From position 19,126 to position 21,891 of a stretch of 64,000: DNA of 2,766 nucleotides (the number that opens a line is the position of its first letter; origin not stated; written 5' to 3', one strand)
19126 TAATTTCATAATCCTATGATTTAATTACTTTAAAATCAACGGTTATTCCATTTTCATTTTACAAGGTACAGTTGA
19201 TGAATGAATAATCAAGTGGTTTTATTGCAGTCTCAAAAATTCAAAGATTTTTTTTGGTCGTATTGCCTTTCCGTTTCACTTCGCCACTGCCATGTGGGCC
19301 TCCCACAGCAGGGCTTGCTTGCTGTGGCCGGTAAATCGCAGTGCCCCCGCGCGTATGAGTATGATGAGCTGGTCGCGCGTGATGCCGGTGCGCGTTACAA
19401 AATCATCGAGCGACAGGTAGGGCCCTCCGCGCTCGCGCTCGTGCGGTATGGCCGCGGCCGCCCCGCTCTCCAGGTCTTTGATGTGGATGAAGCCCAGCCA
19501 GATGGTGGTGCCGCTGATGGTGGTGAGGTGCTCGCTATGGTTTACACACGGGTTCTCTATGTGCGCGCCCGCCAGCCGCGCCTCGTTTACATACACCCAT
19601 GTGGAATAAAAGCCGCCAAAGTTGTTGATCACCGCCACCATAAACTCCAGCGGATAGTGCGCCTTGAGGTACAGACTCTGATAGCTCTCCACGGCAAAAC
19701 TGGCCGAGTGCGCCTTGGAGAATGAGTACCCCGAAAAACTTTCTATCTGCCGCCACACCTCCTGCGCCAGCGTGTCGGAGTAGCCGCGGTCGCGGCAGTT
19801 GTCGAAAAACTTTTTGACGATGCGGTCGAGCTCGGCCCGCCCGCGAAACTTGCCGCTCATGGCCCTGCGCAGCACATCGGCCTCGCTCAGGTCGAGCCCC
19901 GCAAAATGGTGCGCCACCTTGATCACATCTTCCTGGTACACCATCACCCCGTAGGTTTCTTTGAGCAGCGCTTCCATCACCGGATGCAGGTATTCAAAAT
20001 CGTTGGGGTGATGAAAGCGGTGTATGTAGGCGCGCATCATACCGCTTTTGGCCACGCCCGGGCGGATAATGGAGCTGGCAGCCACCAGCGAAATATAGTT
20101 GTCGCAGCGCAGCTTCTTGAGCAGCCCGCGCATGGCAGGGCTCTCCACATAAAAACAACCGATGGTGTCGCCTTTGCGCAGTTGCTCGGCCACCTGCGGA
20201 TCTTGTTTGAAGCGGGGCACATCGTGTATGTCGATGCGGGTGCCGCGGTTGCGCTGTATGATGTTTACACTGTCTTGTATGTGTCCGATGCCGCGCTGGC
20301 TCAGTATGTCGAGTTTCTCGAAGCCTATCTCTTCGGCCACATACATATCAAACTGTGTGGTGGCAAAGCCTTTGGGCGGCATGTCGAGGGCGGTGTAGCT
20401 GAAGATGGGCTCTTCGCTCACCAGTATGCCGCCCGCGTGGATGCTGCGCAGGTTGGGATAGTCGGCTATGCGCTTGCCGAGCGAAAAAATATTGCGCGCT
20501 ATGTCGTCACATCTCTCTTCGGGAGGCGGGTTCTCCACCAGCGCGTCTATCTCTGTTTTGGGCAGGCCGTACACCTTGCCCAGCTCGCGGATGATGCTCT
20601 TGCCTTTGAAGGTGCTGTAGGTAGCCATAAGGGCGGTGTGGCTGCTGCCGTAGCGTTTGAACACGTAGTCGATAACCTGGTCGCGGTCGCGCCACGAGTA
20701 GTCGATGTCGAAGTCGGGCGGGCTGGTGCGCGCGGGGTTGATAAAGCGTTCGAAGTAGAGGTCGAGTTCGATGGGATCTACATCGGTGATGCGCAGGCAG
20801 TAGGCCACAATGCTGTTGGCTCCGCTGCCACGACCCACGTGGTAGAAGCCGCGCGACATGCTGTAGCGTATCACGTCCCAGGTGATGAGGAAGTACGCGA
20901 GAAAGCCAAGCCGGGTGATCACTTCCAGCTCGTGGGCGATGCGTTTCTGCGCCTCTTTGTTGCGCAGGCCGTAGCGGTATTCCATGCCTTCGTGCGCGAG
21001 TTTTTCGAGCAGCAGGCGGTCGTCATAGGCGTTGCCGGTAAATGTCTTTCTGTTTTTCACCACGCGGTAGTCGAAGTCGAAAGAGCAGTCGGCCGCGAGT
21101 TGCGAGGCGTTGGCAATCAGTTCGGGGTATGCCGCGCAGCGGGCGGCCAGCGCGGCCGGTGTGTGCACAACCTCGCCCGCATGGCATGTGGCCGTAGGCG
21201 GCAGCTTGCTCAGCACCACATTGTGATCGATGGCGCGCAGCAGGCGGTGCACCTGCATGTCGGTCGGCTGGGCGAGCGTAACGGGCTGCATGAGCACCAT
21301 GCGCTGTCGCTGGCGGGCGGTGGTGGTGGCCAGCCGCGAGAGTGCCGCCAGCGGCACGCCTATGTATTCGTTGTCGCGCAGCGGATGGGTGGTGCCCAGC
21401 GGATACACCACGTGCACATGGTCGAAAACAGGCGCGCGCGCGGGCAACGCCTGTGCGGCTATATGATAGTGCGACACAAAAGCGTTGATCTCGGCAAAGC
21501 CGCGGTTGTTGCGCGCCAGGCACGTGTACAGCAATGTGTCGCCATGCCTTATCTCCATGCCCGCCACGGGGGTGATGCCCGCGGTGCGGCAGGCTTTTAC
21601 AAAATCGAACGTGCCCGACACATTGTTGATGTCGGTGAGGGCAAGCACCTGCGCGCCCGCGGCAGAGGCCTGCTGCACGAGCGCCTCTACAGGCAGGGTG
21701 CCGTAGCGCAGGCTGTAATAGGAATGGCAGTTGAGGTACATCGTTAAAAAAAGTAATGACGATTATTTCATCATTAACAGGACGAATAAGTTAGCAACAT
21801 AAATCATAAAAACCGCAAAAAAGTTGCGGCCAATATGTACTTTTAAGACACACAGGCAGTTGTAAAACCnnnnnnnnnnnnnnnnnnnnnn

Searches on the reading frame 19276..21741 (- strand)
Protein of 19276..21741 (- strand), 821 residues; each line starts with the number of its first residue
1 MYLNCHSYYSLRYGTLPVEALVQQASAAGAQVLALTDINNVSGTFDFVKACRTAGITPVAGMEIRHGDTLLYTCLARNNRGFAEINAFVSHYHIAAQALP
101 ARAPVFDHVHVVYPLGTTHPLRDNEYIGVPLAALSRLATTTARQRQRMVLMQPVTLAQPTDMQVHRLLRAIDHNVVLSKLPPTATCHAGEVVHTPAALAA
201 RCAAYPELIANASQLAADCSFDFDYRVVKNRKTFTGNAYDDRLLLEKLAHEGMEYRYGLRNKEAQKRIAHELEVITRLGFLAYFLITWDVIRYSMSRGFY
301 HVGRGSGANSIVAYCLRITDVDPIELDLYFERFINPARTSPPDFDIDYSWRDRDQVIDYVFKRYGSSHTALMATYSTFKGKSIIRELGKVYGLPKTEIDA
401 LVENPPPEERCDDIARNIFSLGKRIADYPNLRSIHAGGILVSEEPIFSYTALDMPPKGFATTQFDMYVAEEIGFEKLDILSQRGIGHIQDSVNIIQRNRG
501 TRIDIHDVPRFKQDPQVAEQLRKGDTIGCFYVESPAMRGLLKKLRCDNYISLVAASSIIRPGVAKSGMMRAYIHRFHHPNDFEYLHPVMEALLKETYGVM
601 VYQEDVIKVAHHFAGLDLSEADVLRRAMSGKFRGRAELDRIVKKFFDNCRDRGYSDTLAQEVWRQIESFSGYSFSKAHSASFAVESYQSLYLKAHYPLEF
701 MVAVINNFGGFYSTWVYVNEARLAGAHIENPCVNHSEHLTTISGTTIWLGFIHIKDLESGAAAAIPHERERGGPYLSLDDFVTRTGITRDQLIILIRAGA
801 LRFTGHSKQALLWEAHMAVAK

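Call 8: search_protein_families(library=pfam, proteins=[window:19276-21741:-])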
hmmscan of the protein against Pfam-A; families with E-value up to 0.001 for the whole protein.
window:19276-21741:- (821 aa): 4 families
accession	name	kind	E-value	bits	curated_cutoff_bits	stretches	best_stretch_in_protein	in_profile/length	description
PF07733.18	DNA_pol3_alpha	-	2.3e-66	224.5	23.9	1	245-480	3-259/260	Bacterial DNA polymerase III alpha NTPase domain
PF17657.6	DNA_pol3_finger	-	9.4e-42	142.6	22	1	488-652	5-165/166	Bacterial DNA polymerase III alpha subunit finger domain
PF14579.12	HHH_6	-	1.3e-20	73.8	25.6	1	725-810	1-89/90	Helix-hairpin-helix motif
PF02811.25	PHP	-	1.9e-15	58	26.4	1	3-95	2-98/164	PHP domain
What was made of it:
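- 19276..21741 (-): DnaE-type (DnaE2-like) polymerase, N-terminal 821-aa ORF. It lacks the last ~160 aa found in its relatives. Pfam PHP, DNA_pol3_alpha, finger and HHH_6 (call 8).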

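Call 29: find_related_loci(query=window:19276-21741:-, collection=metagenome_contigs, flank=2500)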
Query window:19276-21741:- (821 aa) in metagenome_contigs; peptide patterns used: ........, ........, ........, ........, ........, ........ (x = any residue, [..] = any of these).
600 stretches matched a pattern (row limit reached: there are more); 586 encode a relative of the query (tblastn E <= 1e-3); the best 80 are kept; 80 distinct loci.
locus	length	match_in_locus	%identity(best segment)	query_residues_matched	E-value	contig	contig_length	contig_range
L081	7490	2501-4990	64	1-820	0e+0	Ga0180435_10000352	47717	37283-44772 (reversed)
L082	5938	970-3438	64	1-821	0e+0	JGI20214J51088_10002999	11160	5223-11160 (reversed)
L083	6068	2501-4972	63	1-821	0e+0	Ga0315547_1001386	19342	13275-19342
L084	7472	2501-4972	65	1-821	0e+0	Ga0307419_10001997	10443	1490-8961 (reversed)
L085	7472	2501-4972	64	1-821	0e+0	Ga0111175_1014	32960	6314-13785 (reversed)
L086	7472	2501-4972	63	1-821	0e+0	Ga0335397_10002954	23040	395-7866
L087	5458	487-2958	64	1-821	0e+0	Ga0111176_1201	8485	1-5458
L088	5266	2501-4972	62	1-821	0e+0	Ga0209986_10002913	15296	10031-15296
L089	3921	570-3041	62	1-821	0e+0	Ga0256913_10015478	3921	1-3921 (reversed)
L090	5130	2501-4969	63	1-821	0e+0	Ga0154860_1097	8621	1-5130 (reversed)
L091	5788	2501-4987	64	1-820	0e+0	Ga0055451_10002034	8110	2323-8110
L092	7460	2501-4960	64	1-817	0e+0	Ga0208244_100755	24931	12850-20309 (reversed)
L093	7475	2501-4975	63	1-821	0e+0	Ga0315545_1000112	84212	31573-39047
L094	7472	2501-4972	63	1-821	0e+0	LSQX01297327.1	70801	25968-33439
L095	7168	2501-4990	64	1-821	0e+0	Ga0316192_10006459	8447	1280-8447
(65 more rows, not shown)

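Call 35: find_homologous_proteins(query=window:19276-21741:-, max_evalue=1e-100)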
Query window:19276-21741:- (821 aa): 8000 proteins with E <= 1e-100 among 8000 candidates; the best 120 are listed.
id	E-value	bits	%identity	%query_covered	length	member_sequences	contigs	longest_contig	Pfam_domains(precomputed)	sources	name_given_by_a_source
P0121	0.0e+0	1899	100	100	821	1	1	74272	PF02811.27,PF14579.13,PF17657.7,PF07733.19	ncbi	-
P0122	0.0e+0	1395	74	100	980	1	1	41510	PF02811.27,PF14579.13,PF17657.7,PF07733.19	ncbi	-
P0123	0.0e+0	1259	66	100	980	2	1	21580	PF02811.27,PF14579.13,PF17657.7,PF07733.19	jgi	jgi:DNA-directed DNA polymerase III PolC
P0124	0.0e+0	1252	66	99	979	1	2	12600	PF02811.27,PF14579.13,PF17657.7,PF07733.19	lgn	-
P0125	0.0e+0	1246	65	100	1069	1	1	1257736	PF02811.27,PF14579.13,PF17657.7,PF07733.19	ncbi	ncbi:MAG: DNA polymerase III subunit alpha [Bacteroidales bacterium]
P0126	0.0e+0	1245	65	100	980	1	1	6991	PF02811.27,PF14579.13,PF17657.7,PF07733.19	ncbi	-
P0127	0.0e+0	1244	65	100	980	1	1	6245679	PF02811.27,PF14579.13,PF17657.7,PF07733.19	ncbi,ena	-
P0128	0.0e+0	1242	65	100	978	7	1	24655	PF02811.27,PF14579.13,PF17657.7,PF07733.19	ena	-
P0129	0.0e+0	1236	65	100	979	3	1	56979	PF02811.27,PF14579.13,PF17657.7,PF07733.19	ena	-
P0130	0.0e+0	1235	63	100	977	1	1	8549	PF02811.27,PF14579.13,PF17657.7,PF07733.19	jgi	jgi:DNA-directed DNA polymerase III PolC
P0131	0.0e+0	1235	65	100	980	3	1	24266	PF02811.27,PF14579.13,PF17657.7,PF07733.19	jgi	jgi:error-prone DNA polymerase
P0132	0.0e+0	1232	64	100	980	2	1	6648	PF02811.27,PF14579.13,PF17657.7,PF07733.19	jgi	jgi:DNA polymerase-3 subunit alpha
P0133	0.0e+0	1232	64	100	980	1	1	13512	PF02811.27,PF14579.13,PF17657.7,PF07733.19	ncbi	-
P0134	0.0e+0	1232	65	100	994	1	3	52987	PF02811.27,PF14579.13,PF17657.7,PF07733.19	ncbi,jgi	jgi:DNA-directed DNA polymerase III PolC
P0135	0.0e+0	1231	63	100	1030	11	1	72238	PF02811.27,PF14579.13,PF17657.7,PF07733.19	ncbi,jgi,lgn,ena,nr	ncbi:MAG TPA: DNA polymerase III subunit alpha [Bacteroidia bacterium]|nr:DNA polymerase III subunit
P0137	0.0e+0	1230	64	100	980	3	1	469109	PF02811.27,PF14579.13,PF17657.7,PF07733.19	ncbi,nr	ncbi:MAG: DNA polymerase III subunit alpha [Bacteroidales bacterium]|nr:DNA polymerase III subunit a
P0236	0.0e+0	1209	63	100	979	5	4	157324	PF02811.27,PF14579.13,PF17657.7,PF07733.19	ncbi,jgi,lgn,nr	ncbi:MAG: DNA polymerase III subunit alpha [Lentimicrobiaceae bacterium]|nr:DNA polymerase III subun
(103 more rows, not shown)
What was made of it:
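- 19276..21741 (-): Homologues are about 980 aa (call 35).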

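Call 37: find_encoding_contigs(protein=P0122, flank=10000, max_places=2)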
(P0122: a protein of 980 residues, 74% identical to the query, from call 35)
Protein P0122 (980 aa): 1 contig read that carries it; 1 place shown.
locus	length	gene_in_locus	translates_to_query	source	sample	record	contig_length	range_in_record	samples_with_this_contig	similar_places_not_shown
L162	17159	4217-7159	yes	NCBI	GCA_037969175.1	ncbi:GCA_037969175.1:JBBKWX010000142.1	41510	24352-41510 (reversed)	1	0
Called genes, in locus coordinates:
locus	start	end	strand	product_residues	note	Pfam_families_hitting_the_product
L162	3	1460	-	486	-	?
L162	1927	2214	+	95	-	PF02482:Ribosomal_S30AE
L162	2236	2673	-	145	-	PF20118:DUF6508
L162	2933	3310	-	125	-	PF13366:PDDEXK_3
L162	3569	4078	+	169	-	PF12867:DinB_2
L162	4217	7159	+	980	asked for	PF02811:PHP, PF07733:DNA_pol3_alpha, PF17657:DNA_pol3_finger, PF14579:HHH_6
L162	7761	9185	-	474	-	PF01370:Epimerase, PF05368:NmrA, PF13460:NAD_binding_10, PF16363:GDP_Man_Dehyd (weak), PF11066:DUF2867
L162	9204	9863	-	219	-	PF02586:SRAP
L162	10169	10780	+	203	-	PF04511:DER1 (weak), PF01694:Rhomboid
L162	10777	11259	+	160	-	PF00702:Hydrolase, PF08645:PNK3P, PF13419:HAD_2, PF13242:Hydrolase_like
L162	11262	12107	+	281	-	PF01063:Aminotran_4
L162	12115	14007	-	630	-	PF00005:ABC_tran, PF02463:SMC_N (faint), PF03193:RsgA_GTPase (faint), PF13555:AAA_29 (faint), PF01926:MMR_HSR1 (faint), PF12848:ABC_tran_Xtn, PF00005:ABC_tran, PF16326:ABC_tran_CTD, +1 more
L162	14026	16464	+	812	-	PF13620:CarboxypepD_reg, PF13715:CarbopepD_reg_2, PF07715:Plug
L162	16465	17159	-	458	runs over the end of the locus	PF25145:NfeD1b_N, PF24961:NfeD_membrane, PF01957:NfeD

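Call 49: search_protein_families(library=ncbifam, proteins=[window:19276-21741:-], max_evalue=0.001)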
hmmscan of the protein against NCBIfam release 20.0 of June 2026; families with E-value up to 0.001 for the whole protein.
window:19276-21741:- (821 aa): 14 families
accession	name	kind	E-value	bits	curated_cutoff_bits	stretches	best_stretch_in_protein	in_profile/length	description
NF004226.0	PRK05673.1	equivalog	5.6e-166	554.4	1002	2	141-819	194-899/1146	DNA polymerase III subunit alpha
TIGR00594.1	polc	superfamily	1.5e-160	536.4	434.35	2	148-818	196-895/1022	DNA polymerase III subunit alpha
NF005298.0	PRK06826.1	equivalog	7.2e-152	507.5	1260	2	161-812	215-890/1151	DNA polymerase III subunit alpha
NF004225.0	PRK05672.1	subfamily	1.8e-150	503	939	2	135-818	183-885/1047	error-prone DNA polymerase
NF005377.0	PRK06920.1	equivalog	1.3e-134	450.4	1806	2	147-814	186-869/1108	DNA polymerase III subunit alpha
NF005582.0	PRK07279.1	equivalog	5.7e-131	438.4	1279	2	3-401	5-398/1033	DNA polymerase III subunit alpha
NF005516.0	PRK07135.1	equivalog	2.1e-129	433.3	1084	2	206-809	193-817/974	DNA polymerase III DnaE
NF005617.0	PRK07374.1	equivalog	1e-116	391.3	1653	3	418-803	507-892/1170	DNA polymerase III subunit alpha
NF004550.0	PRK05898.1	equivalog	7.2e-116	388.6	1182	1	2-807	4-812/971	DNA polymerase III subunit alpha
NF007079.0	PRK09532.1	equivalog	1.1e-83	281.9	1525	3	419-677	506-779/876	DNA polymerase III subunit alpha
NF001688.0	PRK00448.1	equivalog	1.9e-19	68.8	873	1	225-325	814-914/1445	PolC-type DNA polymerase III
TIGR01405.1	polC_Gram_pos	equivalog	4.7e-17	61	1043.45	1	264-324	618-678/1211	DNA polymerase III subunit alpha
NF005616.0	PRK07373.1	equivalog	7.2e-17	61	646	1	673-815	37-183/449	DNA polymerase III subunit alpha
NF041577.1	nside_bi_sphtase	equivalog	6.1e-07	28.9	400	1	3-64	6-65/276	3',5'-nucleoside bisphosphate phosphatase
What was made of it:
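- Closest known: LexA-controlled imuA-imuB-dnaE2 mutagenesis cassette. Different: The DnaE-type protein is below the NCBIfam 'error-prone polymerase' cut-off (call 49).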

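Call 58: find_encoding_contigs(protein=P0236, flank=3500, max_places=1)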
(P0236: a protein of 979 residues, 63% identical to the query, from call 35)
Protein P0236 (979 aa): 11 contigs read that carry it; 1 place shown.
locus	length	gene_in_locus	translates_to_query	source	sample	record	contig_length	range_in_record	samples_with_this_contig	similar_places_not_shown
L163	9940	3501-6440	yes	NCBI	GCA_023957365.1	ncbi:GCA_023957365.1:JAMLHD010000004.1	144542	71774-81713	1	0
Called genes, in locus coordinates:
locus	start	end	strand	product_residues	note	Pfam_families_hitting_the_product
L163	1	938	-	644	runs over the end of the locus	PF02824:TGS, PF07973:tRNA_SAD, PF00587:tRNA-synt_2b, PF03129:HGTP_anticodon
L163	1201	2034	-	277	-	PF01381:HTH_3, PF12844:HTH_19 (weak), PF13560:HTH_31 (weak), PF00717:Peptidase_S24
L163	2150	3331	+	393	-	PF00817:IMS, PF11799:IMS_C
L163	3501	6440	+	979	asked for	PF02811:PHP, PF07733:DNA_pol3_alpha, PF17657:DNA_pol3_finger, PF14579:HHH_6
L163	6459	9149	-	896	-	PF08448:PAS_4 (weak), PF08447:PAS_3, PF13426:PAS_9 (weak), PF00512:HisKA, PF02518:HATPase_c, PF00072:Response_reg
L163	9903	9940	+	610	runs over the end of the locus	-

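Call 59: find_encoding_contigs(protein=P0137, flank=3500, max_places=1)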
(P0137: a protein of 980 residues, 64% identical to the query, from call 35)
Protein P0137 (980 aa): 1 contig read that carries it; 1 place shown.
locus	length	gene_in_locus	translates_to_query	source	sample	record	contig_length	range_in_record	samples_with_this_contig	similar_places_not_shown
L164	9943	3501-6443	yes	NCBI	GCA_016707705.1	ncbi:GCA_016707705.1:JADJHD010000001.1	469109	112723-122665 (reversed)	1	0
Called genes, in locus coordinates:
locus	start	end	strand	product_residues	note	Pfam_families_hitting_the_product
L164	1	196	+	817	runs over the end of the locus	PF13802:Gal_mutarotas_2, PF01055:Glyco_hydro_31_2nd, PF21365:Glyco_hydro_31_3rd, PF17137:DUF5110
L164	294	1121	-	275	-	PF13560:HTH_31, PF01381:HTH_3, PF00717:Peptidase_S24 (weak)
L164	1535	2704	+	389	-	PF00817:IMS, PF11799:IMS_C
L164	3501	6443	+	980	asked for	PF02811:PHP, PF07733:DNA_pol3_alpha, PF17657:DNA_pol3_finger, PF14579:HHH_6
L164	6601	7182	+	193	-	-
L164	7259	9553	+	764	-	PF14498:Glyco_hyd_65N_2 (faint), PF18961:DUF5703_N (faint), PF22124:Glyco_hydro_95_cat, PF21307:Glyco_hydro_95_C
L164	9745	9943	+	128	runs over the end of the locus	PF03625:DUF302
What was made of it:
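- On imuA-imuB-dnaE2 mutagenesis cassette: No extra gene is called in the cassette in L163 or L164 (calls 58, 59).
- Closest known: LexA-controlled imuA-imuB-dnaE2 mutagenesis cassette. Different: No imuA gene is called between or beside these genes in the loci with gene calls (calls 58, 59).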
